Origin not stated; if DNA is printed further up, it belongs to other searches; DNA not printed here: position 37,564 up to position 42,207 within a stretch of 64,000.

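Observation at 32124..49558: Triplicated three-gene cassette: PD40 beta-propeller + ATGA-coupled secreted hydrolase-like protein + giant PATR-repeat surface protein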

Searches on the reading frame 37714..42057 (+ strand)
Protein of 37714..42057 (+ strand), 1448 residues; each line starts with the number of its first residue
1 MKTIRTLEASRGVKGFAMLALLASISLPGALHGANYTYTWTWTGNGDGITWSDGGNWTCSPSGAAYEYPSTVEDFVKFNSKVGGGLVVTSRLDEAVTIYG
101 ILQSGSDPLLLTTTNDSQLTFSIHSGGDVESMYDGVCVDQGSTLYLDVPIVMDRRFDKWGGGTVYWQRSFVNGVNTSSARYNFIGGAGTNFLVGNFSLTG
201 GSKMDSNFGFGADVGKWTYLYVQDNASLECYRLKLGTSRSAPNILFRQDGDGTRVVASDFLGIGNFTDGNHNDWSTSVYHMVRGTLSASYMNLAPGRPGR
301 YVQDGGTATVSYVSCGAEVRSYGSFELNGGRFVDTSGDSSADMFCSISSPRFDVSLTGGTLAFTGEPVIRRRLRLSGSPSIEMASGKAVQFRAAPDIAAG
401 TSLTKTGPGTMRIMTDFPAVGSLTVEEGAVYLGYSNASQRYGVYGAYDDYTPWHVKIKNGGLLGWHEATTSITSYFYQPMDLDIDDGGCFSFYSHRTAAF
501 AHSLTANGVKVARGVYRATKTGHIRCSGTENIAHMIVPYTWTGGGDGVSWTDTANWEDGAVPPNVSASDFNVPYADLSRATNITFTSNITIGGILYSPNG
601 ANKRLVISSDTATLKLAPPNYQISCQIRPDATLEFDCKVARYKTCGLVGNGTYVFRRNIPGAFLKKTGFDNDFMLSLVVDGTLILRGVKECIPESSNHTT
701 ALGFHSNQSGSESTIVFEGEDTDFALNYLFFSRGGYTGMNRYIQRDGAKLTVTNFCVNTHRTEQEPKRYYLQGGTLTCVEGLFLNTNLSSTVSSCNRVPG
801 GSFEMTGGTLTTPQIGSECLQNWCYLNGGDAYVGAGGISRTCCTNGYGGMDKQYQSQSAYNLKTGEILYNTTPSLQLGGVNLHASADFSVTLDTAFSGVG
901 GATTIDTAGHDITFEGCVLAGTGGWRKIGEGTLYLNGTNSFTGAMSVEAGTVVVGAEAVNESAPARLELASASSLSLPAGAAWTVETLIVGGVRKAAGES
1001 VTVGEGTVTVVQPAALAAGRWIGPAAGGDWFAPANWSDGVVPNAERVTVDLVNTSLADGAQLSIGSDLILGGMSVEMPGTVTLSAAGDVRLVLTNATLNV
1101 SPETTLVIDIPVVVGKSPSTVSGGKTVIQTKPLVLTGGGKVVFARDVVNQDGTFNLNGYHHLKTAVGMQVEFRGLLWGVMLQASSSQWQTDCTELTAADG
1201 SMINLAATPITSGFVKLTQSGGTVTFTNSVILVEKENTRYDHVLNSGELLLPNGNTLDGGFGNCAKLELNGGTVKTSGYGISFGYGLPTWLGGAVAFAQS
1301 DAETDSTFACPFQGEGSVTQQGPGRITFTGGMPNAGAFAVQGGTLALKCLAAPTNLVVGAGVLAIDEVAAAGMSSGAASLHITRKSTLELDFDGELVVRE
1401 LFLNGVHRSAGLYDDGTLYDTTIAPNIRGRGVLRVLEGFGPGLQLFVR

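Call 5: search_protein_families(library=pfam, proteins=[window:37714-42057:+], max_evalue=0.01)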
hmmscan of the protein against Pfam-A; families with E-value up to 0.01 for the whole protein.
window:37714-42057:+ (1448 aa): 1 family
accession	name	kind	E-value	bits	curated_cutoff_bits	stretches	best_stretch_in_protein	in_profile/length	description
PF12951.13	PATR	-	9.4e-09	35.6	27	1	927-954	3-30/30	Passenger-associated-transport-repeat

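Call 8: search_protein_families(library=ncbifam, proteins=[window:37714-42057:+], max_evalue=0.01)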
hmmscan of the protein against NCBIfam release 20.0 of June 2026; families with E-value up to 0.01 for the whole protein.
window:37714-42057:+ (1448 aa): 2 families
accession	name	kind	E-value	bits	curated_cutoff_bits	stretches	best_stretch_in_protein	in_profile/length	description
TIGR02601.1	autotrns_rpt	repeat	4.2e-09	36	19.85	1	926-955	3-32/32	beta strand repeat protein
NF033865.1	fusolisin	equivalog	1.5e-05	23.3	999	1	919-954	452-487/1006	fusolisin family autotransporter serine protease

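Call 55: find_homologous_proteins(query=window:37714-42057:+, max_evalue=0.00001)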
Query window:37714-42057:+ (1448 aa): 5 proteins with E <= 0.00001 among 8000 candidates.
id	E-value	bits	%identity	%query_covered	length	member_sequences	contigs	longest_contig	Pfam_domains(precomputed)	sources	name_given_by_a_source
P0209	0.0e+0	3298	100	100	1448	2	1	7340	PF12951.14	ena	-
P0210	0.0e+0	1767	58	100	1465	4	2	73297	PF12951.14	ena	-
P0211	0.0e+0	1323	48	98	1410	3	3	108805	PF12951.14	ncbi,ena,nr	ncbi:MAG: hypothetical protein IKO72_09490 [Kiritimatiellae bacterium]|nr:hypothetical protein [Kiri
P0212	2.8e-8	50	42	7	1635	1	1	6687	PF12951.14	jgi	jgi:fibronectin-binding autotransporter adhesin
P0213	5.1e-6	42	29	21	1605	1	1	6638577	PF12951.14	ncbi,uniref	ncbi:beta strand repeat-containing protein [Luteolibacter sp. Populi]|uniref:beta strand repeat-cont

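Call 74: find_encoding_contigs(protein=P0211, flank=10000, max_places=1)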
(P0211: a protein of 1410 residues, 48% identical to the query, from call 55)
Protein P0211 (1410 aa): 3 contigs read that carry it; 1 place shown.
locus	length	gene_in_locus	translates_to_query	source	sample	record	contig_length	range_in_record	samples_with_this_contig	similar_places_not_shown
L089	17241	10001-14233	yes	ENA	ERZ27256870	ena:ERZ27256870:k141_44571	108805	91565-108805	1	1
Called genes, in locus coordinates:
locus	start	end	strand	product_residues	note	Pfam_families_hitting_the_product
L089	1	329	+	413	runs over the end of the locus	PF07690:MFS_1, PF12832:MFS_1_like (faint), PF07690:MFS_1 (weak)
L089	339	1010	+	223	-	PF01081:Aldolase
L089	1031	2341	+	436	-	PF02844:GARS_N, PF01071:GARS_A, PF02786:CPSase_L_D2 (weak), PF02843:GARS_C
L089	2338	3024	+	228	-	-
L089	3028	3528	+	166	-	PF00731:AIRC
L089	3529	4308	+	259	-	PF12706:Lactamase_B_2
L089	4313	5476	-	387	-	PF02568:ThiI (weak), PF18297:NFACT-R_2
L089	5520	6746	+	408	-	-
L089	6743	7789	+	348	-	PF00270:DEAD (faint), PF04851:ResIII, PF00271:Helicase_C (weak)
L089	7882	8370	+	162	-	PF10502:Peptidase_S26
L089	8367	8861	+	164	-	-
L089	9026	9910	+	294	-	PF00722:Glyco_hydro_16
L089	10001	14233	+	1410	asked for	PF12951:PATR (weak)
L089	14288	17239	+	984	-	?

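Call 75: search_protein_families(library=pfam, proteins=[window:37714-42057:+], max_evalue=5)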
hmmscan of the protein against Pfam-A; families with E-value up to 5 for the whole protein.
window:37714-42057:+ (1448 aa): 1 family
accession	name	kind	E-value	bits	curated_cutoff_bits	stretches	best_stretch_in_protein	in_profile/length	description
PF12951.13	PATR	-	9.4e-09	35.6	27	2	927-954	3-30/30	Passenger-associated-transport-repeat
